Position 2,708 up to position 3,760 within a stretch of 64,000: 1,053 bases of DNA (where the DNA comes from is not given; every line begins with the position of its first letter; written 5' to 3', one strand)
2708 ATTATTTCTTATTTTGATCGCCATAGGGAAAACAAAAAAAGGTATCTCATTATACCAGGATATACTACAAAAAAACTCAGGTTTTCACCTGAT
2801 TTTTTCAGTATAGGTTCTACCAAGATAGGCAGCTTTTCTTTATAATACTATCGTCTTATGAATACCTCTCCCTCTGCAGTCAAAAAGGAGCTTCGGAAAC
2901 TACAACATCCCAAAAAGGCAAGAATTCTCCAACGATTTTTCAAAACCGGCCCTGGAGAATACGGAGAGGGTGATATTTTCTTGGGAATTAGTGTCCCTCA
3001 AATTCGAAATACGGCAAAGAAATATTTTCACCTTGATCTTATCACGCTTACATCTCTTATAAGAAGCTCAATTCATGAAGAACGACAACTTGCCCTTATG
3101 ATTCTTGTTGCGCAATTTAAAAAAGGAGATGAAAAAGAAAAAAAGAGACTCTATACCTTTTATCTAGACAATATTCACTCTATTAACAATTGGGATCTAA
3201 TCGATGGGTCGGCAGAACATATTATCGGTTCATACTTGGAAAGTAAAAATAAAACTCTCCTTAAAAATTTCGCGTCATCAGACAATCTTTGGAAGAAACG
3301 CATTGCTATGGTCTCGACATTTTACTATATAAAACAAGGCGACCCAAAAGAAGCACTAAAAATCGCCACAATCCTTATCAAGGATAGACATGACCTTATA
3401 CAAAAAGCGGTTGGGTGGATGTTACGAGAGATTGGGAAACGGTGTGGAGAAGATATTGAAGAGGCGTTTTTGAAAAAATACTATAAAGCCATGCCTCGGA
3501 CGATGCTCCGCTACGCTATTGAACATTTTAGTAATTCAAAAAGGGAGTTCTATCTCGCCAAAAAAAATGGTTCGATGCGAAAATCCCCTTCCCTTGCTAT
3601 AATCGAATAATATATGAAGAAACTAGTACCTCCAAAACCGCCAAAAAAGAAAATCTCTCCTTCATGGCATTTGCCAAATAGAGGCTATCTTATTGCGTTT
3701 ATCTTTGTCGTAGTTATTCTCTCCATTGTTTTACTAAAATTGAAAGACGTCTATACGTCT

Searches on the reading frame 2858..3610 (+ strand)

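Call 38: search_protein_families(library=pfam, proteins=[window:2858-3610:+], max_evalue=0.00001)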
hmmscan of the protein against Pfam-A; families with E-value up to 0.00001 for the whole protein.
window:2858-3610:+ (250 aa): 1 family
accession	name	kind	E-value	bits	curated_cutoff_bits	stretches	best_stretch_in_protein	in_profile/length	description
PF08713.17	DNA_alkylation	-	1.8e-62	211.2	21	1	8-224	1-213/213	DNA alkylation repair enzyme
